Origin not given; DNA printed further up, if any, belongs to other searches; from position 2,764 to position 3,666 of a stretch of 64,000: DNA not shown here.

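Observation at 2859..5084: Low-GC islet: truncated C5 methyltransferase coupled to a DUF3883-like nuclease, followed by an apparently unprotected DUF4928/PstI-like endonuclease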

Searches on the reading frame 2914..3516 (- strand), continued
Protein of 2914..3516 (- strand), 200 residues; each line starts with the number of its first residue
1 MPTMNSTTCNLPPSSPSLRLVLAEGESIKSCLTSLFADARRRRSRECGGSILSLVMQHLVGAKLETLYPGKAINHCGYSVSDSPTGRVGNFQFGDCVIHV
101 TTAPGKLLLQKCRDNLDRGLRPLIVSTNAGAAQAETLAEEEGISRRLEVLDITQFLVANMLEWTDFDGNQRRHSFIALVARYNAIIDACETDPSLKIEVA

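Call 80: predict_structure(alignment_id=A6)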
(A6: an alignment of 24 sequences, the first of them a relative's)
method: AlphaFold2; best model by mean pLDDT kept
length: 311 residues; sequences in the alignment: 24
mean_pLDDT: 87.7   pTM: 0.67
mean pLDDT of the five models: 87.7, 87.4, 87.3, 85.3, 84.6
residues with pLDDT >= 90: 181; 70-90: 104; 50-70: 24; < 50: 2
segments of 3 or more residues with pLDDT < 50: none
pLDDT, mean of each block of 10 residues (from residue 1): 78 90 91 95 89 82 90 74 74 95 89 95 82 89 92 80 92 94 81 67 93 90 93 95 94 93 94 91 94 87 79 84
secondary structure, 60 per line:
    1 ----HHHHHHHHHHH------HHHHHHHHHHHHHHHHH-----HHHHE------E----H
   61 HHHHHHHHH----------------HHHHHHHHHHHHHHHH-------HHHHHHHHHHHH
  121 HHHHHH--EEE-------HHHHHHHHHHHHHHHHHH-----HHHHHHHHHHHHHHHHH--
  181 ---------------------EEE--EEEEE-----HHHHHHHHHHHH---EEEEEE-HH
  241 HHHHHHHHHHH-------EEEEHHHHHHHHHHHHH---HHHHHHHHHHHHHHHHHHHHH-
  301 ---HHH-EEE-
elements in order: H5-15 H22-38 H44-47 H60-69 H86-101 H109-126 E129-131 H139-156 H162-178 E202-204 E207-211 H217-228 E232-237 H239-251 E259-262 H263-275 H279-299 E308-310

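Call 82: fold_search(model_id=the predicted structure, library=pdb)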
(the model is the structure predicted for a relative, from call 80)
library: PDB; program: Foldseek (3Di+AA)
matches with E <= 10: 604; with E <= 0.001: 0
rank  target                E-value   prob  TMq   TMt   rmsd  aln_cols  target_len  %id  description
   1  4zsf_A                2.5e-01  0.28  0.23  0.26  16.7       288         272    9  Crystal structure of pre-specific restriction endonuclease BsaWI-DNA complex (released 2015-10-07)
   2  8rdn_C                2.5e-01  0.25  0.18  0.17  16.5       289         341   12  Holomycin methyltransferase DtpM with SAH and XRD-271 (released 2024-10-16)
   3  8rdn_D                2.8e-01  0.21  0.18  0.17  16.6       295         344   12  Holomycin methyltransferase DtpM with SAH and XRD-271 (released 2024-10-16)
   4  8rdm                  3.2e-01  0.28  0.16  0.15  16.2       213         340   12  Holomycin methyltransferase DtpM with SAH (released 2024-10-16)
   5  8rdn_A                3.4e-01  0.18  0.16  0.15  15.9       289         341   11  Holomycin methyltransferase DtpM with SAH and XRD-271 (released 2024-10-16)
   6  3kao                  3.4e-01  0.07  0.12  0.12  18.2       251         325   12  Crystal structure of tagatose 1,6-diphosphate aldolase from Staphylococcus aureus (released 2009-10-27)
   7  6aw9_A                4.3e-01  0.28  0.18  0.25  16.7       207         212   10  2.55A resolution structure of SAH bound catechol O-methyltransferase (COMT) L136M from Nannospalax galili (released 2018-09-12)
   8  7pg7                  4.3e-01  0.20  0.18  0.18  13.9       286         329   14  10-decarboxylase TamK from Streptomyces tsukubaensis (released 2022-08-24)
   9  8rdn_B                5.0e-01  0.16  0.18  0.17  14.9       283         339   12  Holomycin methyltransferase DtpM with SAH and XRD-271 (released 2024-10-16)
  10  7phd_B                5.0e-01  0.13  0.19  0.18  15.7       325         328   12  Chimeric carminomycin-4-O-methyltransferase (DnrK) with a region from 10-decarboxylase TamK (released 2022-09-07)
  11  7phe_B                5.8e-01  0.16  0.19  0.17  13.5       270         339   10  Chimeric carminomycin-4-O-methyltransferase (DnrK) with regions from 10-hydroxylase RdmB and 10-decarboxylase TamK (released 2022-09-07)
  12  1tw3_A                5.8e-01  0.14  0.21  0.20  13.7       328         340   13  Crystal structure of Carminomycin-4-O-methyltransferase (DnrK) in complex with S-adenosyl-L-homocystein (SAH) and 4-me (released 2004-09-14)
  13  5jr3_C                6.4e-01  0.14  0.22  0.20  13.3       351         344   13  Crystal structure of carminomycin-4-O-methyltransferase DnrK in complex with SAH and 4-methylumbelliferone (released 2016-06-01)
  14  3cbg                  6.7e-01  0.35  0.19  0.25  12.8       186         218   11  Functional and Structural Characterization of a Cationdependent O-Methyltransferase from the Cyanobacterium Synechocysti (released 2008-06-10)
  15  3gwz_A                6.7e-01  0.16  0.19  0.18  13.8       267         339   12  Structure of the Mitomycin 7-O-methyltransferase MmcR (released 2010-04-07)
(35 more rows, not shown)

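Call 89: find_encoding_contigs(protein=P0121, flank=6000, max_places=3)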
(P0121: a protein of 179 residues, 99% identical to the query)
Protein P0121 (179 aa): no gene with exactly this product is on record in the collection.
